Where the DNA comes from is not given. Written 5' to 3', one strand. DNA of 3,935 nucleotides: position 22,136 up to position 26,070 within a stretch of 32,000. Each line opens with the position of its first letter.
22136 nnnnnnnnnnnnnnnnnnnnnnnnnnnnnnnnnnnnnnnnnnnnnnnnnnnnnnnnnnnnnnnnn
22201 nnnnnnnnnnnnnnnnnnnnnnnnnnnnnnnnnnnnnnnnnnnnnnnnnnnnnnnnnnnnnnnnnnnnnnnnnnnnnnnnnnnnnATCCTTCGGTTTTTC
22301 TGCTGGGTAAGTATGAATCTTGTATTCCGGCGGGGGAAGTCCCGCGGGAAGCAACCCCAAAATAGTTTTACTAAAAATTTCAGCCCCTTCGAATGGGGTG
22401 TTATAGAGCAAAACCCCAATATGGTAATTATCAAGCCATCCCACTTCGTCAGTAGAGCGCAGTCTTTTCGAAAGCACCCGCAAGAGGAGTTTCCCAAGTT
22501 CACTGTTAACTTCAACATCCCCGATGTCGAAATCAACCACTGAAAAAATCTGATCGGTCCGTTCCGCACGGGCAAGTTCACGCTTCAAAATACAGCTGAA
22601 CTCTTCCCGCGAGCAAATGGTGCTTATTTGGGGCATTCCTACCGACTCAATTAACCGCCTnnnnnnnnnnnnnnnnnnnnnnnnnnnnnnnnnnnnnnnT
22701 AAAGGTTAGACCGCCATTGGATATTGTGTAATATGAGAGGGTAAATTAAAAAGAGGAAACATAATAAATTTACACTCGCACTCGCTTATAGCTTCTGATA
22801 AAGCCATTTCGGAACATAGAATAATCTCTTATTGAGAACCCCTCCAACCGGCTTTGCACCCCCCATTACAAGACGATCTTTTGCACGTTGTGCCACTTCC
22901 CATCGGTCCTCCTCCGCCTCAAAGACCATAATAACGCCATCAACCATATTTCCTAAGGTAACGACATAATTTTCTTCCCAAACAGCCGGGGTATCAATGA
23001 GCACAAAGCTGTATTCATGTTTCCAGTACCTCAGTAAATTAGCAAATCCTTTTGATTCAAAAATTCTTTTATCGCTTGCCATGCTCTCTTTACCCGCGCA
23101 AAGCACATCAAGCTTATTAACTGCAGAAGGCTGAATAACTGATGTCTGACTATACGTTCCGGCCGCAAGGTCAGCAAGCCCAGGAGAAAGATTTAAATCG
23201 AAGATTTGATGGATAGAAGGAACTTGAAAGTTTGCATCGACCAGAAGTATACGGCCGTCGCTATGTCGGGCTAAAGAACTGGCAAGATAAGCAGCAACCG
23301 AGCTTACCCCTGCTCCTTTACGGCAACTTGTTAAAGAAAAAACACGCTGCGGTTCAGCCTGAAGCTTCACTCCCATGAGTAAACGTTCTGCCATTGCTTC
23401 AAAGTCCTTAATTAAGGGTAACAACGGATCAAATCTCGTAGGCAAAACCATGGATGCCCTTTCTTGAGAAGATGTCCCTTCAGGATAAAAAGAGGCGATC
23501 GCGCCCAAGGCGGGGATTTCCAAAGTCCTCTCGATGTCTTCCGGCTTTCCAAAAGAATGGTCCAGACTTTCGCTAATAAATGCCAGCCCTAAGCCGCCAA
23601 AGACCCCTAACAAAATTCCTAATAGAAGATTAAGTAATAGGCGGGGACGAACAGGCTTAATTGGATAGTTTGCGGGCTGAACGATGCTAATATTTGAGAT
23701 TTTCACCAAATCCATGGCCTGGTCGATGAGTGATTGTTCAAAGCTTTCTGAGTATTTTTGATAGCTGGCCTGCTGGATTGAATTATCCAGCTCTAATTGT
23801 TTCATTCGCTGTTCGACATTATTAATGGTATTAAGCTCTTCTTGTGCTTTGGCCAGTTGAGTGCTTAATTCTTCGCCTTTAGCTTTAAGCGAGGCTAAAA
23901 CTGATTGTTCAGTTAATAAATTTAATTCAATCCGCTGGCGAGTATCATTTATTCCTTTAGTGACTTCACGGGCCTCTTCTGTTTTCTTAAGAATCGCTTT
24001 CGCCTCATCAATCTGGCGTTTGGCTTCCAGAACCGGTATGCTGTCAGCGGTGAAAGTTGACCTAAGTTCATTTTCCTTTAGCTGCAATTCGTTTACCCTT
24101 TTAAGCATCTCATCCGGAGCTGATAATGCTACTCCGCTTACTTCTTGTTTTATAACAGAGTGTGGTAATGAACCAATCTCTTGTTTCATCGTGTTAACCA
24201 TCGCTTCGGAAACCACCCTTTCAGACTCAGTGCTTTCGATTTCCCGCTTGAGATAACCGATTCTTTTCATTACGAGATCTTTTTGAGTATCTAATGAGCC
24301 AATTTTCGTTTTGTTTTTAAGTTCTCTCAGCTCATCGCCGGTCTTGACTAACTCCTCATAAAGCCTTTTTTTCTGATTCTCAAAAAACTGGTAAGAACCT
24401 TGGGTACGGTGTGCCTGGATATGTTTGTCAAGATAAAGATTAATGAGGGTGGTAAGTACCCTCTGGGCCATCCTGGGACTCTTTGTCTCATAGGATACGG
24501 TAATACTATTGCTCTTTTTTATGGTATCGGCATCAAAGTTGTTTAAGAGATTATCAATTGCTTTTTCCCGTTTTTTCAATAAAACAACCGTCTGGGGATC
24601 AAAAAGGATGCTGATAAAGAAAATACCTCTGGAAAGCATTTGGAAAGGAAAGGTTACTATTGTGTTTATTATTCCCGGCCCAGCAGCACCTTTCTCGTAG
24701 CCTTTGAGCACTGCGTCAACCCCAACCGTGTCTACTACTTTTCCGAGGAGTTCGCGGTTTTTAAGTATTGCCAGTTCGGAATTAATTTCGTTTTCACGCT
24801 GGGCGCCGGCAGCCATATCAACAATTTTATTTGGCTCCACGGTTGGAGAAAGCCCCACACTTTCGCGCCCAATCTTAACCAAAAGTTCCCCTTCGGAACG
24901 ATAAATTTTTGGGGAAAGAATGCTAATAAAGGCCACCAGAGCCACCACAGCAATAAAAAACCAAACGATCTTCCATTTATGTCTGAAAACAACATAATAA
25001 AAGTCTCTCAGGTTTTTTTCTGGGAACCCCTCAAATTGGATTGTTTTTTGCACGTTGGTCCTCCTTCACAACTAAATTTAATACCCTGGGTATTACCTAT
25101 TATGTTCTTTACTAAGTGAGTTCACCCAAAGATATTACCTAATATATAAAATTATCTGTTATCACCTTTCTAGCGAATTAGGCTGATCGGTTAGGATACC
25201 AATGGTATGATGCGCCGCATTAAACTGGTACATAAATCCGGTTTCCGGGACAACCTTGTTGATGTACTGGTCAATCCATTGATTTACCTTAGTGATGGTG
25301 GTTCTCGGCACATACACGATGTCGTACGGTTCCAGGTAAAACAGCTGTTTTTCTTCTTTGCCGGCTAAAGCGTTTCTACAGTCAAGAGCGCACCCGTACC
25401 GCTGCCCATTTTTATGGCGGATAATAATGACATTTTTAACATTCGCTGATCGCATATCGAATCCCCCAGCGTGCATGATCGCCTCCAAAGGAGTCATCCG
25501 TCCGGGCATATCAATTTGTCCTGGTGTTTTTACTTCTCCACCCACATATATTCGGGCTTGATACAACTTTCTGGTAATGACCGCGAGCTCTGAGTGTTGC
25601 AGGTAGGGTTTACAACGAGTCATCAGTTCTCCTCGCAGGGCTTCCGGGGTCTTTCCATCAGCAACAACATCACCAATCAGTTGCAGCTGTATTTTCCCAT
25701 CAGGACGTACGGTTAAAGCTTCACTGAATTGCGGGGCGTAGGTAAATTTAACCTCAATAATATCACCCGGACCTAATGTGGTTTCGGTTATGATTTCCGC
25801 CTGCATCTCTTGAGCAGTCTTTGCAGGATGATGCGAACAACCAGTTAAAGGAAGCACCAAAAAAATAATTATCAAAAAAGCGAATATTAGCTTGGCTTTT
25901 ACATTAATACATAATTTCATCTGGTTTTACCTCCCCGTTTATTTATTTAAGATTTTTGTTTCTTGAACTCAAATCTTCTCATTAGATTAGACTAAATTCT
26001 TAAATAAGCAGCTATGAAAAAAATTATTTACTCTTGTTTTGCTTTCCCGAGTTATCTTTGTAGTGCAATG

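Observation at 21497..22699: Priming sugar transferase fused to a degenerate GGDEF-like domain that keeps an RxxD I-site at canonical spacing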

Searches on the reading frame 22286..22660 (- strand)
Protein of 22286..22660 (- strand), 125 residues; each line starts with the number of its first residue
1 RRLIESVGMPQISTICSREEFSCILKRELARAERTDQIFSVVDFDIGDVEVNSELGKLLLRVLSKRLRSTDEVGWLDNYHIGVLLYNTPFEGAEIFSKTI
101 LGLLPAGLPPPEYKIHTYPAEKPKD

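Call 45: find_related_loci(query=A4, collection=genome_contigs, flank=6000)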
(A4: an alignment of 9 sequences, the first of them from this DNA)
Query A4 (125 aa) in genome_contigs; peptide patterns used: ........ (x = any residue, [..] = any of these).
31 stretches matched a pattern; 8 encode a relative of the query (tblastn E <= 1e-3); 8 distinct loci.
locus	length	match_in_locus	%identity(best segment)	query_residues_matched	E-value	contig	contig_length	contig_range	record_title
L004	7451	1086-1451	76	1-122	8e-62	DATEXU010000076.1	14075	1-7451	MAG TPA_asm: Thermodesulfobacteriota bacterium isolate SMAG_U8427 k141_154538, whole genome shotgun sequence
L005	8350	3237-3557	42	17-123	8e-22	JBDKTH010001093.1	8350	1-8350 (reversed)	MAG: Thermoguttaceae bacterium isolate 6_bin.231_R1 c_000002085656, whole genome shotgun sequence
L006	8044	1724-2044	42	15-121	1e-20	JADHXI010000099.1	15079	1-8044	MAG: Desulfobacteraceae bacterium isolate BS750m-G49 BS-750m-C6588, whole genome shotgun sequence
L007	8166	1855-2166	36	17-120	1e-15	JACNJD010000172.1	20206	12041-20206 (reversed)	MAG: Candidatus Desulfacyla euxinica NIOZ-UU_NODE_3237_length_20206_cov_49.2284, whole genome shotgun sequence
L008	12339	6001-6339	34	9-119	3e-15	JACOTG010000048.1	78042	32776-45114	MAG: Planctomycetota bacterium isolate NC_groundwater_38_Pr7_B-0.1um_65_11 FFV18_Bp1_scaffold_62465, whole genome shotgu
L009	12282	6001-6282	38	1-93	7e-15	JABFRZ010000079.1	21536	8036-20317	MAG: Planctomycetota bacterium isolate S-RSF-IL-06 seq_470, whole genome shotgun sequence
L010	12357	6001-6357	32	12-121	1e-13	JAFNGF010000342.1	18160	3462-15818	MAG: Planctomycetota bacterium isolate bin_34 PROKKA_contig000342, whole genome shotgun sequence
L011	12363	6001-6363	33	7-124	1e-12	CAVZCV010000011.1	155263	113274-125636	MAG: Pirellulales bacterium isolate MFD00822.bin.1.89 genome assembly, contig: contig_38043, whole genome shotgun sequen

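Call 52: search_protein_families(library=pfam, proteins=[L011:2946-3953:-, L011:4288-5847:+, L005:2775-4244:+, L005:1695-2732:-, L008:4053-5609:-, L008:7197-8885:+, L009:3749-5272:-], max_evalue=0.001)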
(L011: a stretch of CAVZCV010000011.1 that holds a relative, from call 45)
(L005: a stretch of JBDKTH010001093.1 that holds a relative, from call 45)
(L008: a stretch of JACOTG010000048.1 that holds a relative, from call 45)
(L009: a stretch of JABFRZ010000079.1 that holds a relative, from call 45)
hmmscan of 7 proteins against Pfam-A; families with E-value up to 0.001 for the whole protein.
L011:2946-3953:- (335 aa): 1 family
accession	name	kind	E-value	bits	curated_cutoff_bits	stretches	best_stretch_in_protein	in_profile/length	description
PF00990.26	GGDEF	-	5.8e-46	156.6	23.8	1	151-307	1-158/161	Diguanylate cyclase, GGDEF domain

L011:4288-5847:+ (519 aa): 2 families
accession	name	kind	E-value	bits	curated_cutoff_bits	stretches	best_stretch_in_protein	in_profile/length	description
PF13807.11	GNVR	-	1e-09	38.6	27.7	1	409-484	7-79/82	G-rich domain on putative tyrosine kinase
PF02706.20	Wzz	-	0.001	19.8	25.5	0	26-120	5-90/91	Chain length determinant protein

L005:2775-4244:+ (489 aa): 1 family
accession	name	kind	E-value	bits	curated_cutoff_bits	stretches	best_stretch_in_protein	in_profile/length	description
PF02397.22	Bac_transf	-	2.2e-67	226.5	27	1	296-483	1-178/179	Bacterial sugar transferase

L005:1695-2732:- (345 aa): 4 families
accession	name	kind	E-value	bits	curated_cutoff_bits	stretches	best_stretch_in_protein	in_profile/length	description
PF00990.26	GGDEF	-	1.1e-45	155.7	23.8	1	173-327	2-158/161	Diguanylate cyclase, GGDEF domain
PF13188.13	PAS_8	-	2.3e-08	34.1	21.8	1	47-99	1-52/65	PAS domain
PF00989.32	PAS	-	0.00018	22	22.6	1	48-111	2-64/113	PAS fold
PF08448.16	PAS_4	-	0.00047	20.8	23.1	0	53-151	1-98/110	PAS fold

L008:4053-5609:- (518 aa): 3 families
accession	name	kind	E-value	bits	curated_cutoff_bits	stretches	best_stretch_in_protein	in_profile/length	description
PF08242.18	Methyltransf_12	-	1.3e-08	35.9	30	1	323-431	1-98/98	Methyltransferase domain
PF08241.18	Methyltransf_11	-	0.00037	21.5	21.2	0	323-433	1-95/95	Methyltransferase domain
PF13649.12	Methyltransf_25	-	0.00074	20.6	27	0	323-429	2-97/97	Methyltransferase domain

L008:7197-8885:+ (562 aa): 5 families
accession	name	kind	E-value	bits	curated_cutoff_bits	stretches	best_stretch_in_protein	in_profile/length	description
PF00890.30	FAD_binding_2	-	6.4e-35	121.6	20.4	1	2-380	5-414/414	FAD binding domain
PF02910.25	Succ_DH_flav_C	-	1.4e-20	74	20.8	1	436-540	3-113/130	Fumarate reductase flavoprotein C-term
PF12831.13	FAD_oxidored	-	6.2e-05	22.9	27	1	2-181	5-145/416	FAD dependent oxidoreductase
PF03486.20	HI0933_like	-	9.3e-05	22.4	50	0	170-389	152-240/244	HI0933-like protein Rossmann domain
PF07992.20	Pyr_redox_2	-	0.00071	19.5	26.1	0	326-367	236-277/291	Pyridine nucleotide-disulphide oxidoreductase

L009:3749-5272:- (507 aa): 0 families

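Call 56: find_related_loci(query=A4, collection=metagenome_contigs, flank=10000)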
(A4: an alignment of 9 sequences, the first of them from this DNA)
Query A4 (125 aa) in metagenome_contigs; peptide patterns used: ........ (x = any residue, [..] = any of these).
75 stretches matched a pattern; 51 encode a relative of the query (tblastn E <= 1e-3); 50 distinct loci.
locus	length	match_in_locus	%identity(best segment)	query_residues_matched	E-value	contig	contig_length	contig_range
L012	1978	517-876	78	1-120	2e-62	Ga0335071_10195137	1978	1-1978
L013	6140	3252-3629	74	1-125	6e-61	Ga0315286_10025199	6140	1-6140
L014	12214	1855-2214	78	1-120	2e-60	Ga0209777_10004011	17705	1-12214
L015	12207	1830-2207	73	1-125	1e-59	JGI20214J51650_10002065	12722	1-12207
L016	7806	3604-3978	74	1-122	5e-58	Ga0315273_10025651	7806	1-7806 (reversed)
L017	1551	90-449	73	1-120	5e-60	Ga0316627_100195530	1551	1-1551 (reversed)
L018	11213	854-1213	74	1-120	4e-58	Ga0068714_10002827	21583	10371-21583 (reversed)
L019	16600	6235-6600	76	1-122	4e-61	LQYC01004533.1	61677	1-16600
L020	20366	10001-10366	67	1-122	2e-50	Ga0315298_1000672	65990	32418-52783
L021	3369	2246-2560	62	18-121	5e-37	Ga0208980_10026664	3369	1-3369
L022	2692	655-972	60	18-122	4e-36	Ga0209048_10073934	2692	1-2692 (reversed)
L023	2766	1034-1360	58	15-122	2e-35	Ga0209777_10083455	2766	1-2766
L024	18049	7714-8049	42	11-122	5e-26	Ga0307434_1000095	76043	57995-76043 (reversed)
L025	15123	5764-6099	42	11-122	5e-26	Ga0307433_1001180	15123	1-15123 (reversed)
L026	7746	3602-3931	40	12-121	7e-25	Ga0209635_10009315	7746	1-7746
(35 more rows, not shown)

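Call 71: search_protein_families(library=pfam, alignment_id=A6, max_evalue=0.00001)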
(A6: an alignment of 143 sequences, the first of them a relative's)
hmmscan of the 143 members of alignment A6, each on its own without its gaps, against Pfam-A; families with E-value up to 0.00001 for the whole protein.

A. member 1, L005:2-469:+ (155 aa): 0 families

B. families by the number of members that match (of 143 scanned): 126 families (the first 25 are shown)
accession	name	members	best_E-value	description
PF01408.29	GFO_IDH_MocA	13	2.4e-30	Oxidoreductase family, NAD-binding Rossmann fold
PF02563.21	Poly_export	13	3.6e-28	Polysaccharide biosynthesis/export protein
PF22725.1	GFO_IDH_MocA_C3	12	2.4e-18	GFO/IDH/MocA C-terminal domain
PF13807.11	GNVR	12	2.1e-16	G-rich domain on putative tyrosine kinase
PF22461.2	SLBB_2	12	2.5e-15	SLBB domain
PF10531.15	SLBB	12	5.2e-12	SLBB domain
PF02706.20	Wzz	10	1.1e-13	Chain length determinant protein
PF02894.22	GFO_IDH_MocA_C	10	2.1e-12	Oxidoreductase family, C-terminal alpha/beta domain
PF01041.23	DegT_DnrJ_EryC1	8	1.5e-129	DegT/DnrJ/EryC1/StrS aminotransferase family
PF00132.30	Hexapep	8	1.2e-30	Bacterial transferase hexapeptide (six repeats)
PF14602.12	Hexapep_2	8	4e-15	Hexapeptide repeat of succinyl-transferase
PF13614.12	AAA_31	8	8e-14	AAA domain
PF25084.1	LbH_EIF2B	8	9.8e-11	EIF2B subunit epsilon LbH domain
PF04932.20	Wzy_C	6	2.3e-20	O-Antigen ligase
PF10609.15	ParA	6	6e-14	NUBPL iron-transfer P-loop NTPase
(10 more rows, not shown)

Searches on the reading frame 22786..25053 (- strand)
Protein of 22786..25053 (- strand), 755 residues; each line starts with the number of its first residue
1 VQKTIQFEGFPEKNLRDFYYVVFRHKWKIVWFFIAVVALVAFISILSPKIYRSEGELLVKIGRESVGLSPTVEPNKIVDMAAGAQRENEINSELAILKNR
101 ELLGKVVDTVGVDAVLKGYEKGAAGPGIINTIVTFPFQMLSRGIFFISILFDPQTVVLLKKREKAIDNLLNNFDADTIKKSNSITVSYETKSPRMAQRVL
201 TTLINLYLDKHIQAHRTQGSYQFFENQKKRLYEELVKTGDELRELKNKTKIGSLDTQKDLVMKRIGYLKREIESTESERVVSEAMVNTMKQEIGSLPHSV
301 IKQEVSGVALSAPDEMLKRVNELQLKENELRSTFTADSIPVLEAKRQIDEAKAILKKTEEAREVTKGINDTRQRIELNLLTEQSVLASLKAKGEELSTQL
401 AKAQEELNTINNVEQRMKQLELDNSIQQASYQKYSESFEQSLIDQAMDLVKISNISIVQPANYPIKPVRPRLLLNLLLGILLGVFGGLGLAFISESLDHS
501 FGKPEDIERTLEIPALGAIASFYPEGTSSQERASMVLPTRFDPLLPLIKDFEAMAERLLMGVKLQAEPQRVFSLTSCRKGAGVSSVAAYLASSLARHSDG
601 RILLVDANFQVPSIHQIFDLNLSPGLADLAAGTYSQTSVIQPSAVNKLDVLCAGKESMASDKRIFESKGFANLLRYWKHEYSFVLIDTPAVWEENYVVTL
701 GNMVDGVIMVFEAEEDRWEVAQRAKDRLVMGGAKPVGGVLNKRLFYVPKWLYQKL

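Call 10: search_protein_families(library=pfam, proteins=[window:22786-25053:-], max_evalue=0.001)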
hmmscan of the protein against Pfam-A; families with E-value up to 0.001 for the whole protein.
window:22786-25053:- (755 aa): 4 families
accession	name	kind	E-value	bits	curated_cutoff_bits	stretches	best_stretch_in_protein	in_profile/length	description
PF13807.11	GNVR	-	5.2e-09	36.3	27.7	1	413-493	2-79/82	G-rich domain on putative tyrosine kinase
PF13614.12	AAA_31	-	1.6e-06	28.6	27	1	570-692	2-129/177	AAA domain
PF02706.20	Wzz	-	3.2e-06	27.8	25.5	1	14-108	4-89/91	Chain length determinant protein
PF06564.18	CBP_BcsQ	-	7.5e-05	22.8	21.3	1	572-715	4-149/234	Cellulose biosynthesis protein BcsQ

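Call 98: search_protein_families(library=ncbifam, proteins=[window:22786-25053:-], max_evalue=0.00001)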
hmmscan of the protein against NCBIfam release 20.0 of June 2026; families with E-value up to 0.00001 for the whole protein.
window:22786-25053:- (755 aa): 11 families
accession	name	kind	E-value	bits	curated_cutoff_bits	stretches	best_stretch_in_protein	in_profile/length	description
TIGR03007.1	pepcterm_ChnLen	equivalog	2.3e-41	141.6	278.85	1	160-532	100-473/498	XrtA system polysaccharide chain length determinant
TIGR01005.1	eps_transp_fam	subfamily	4.4e-34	117.8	411.7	2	15-520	6-478/754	exopolysaccharide transport protein family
TIGR03017.1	EpsF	equivalog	1e-25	90.4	422.75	1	167-519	117-443/444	chain length determinant protein EpsF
TIGR03018.1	pepcterm_TyrKin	hypoth_equivalog_domain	3.9e-24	85.1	230.65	1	549-717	13-185/207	XrtA-associated tyrosine autokinase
NF007350.0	PRK09841.1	equivalog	1.3e-21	76.5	1248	1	409-742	364-702/726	tyrosine-protein kinase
TIGR01007.1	eps_fam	subfamily_domain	2.9e-21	76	108.05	1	562-743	10-190/204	polysaccharide biosynthesis tyrosine autokinase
TIGR03029.1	EpsG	equivalog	4.7e-21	75.2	313.8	1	543-741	79-273/274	chain length determinant protein tyrosine kinase EpsG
NF008568.0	PRK11519.1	equivalog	3e-15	55.5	1068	1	392-711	347-666/720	tyrosine-protein kinase Wzc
TIGR01006.1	polys_exp_MPA1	subfamily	7.7e-15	54.9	296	1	383-522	87-224/226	CspC family polysaccharide chain length determinant protein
TIGR01968.1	minD_bact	equivalog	1.1e-06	28.3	212.9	1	570-711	2-141/261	septum site-determining protein MinD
NF041136.1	MrpORP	equivalog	1e-05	25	450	0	571-622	7-57/365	iron-sulfur cluster carrier protein MrpORP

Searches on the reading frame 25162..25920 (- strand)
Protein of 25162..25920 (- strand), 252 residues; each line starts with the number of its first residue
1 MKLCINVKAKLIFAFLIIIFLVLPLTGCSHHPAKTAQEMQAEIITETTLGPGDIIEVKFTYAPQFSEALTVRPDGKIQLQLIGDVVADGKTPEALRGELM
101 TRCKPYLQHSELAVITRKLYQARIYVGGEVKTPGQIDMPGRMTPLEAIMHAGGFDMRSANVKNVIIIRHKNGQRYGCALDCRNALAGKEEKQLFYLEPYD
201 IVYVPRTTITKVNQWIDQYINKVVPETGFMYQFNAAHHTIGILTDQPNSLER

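Call 10: search_protein_families(library=pfam, proteins=[window:25162-25920:-], max_evalue=0.001)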
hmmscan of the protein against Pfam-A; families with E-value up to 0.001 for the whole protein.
window:25162-25920:- (252 aa): 3 families
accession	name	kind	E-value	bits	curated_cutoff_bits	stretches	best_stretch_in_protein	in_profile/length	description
PF02563.21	Poly_export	-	1e-15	58.1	28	1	46-114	6-74/77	Polysaccharide biosynthesis/export protein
PF22461.2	SLBB_2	-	9.1e-13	48.6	27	1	123-204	2-79/79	SLBB domain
PF10531.15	SLBB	-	8.3e-09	35.6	27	1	124-177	2-54/55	SLBB domain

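Call 98: search_protein_families(library=ncbifam, proteins=[window:25162-25920:-], max_evalue=0.00001)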
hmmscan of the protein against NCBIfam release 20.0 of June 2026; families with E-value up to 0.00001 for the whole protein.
window:25162-25920:- (252 aa): 4 families
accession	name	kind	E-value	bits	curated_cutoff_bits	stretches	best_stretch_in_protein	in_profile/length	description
TIGR03027.2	pepcterm_export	equivalog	8.6e-27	93.9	180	1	48-207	4-167/169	XrtA/PEP-CTERM system exopolysaccharide export protein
NF041843.1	EpsY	equivalog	1.5e-17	63.5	320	1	37-202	43-208/211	exopolysaccharide export protein EpsY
NF011658.0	PRK15078.1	subfamily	3.2e-16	59.1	333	2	70-171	119-220/380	polysaccharide export protein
TIGR03028.1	EpsE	equivalog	3.1e-10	39.8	262.65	1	48-208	3-163/239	polysaccharide export protein EpsE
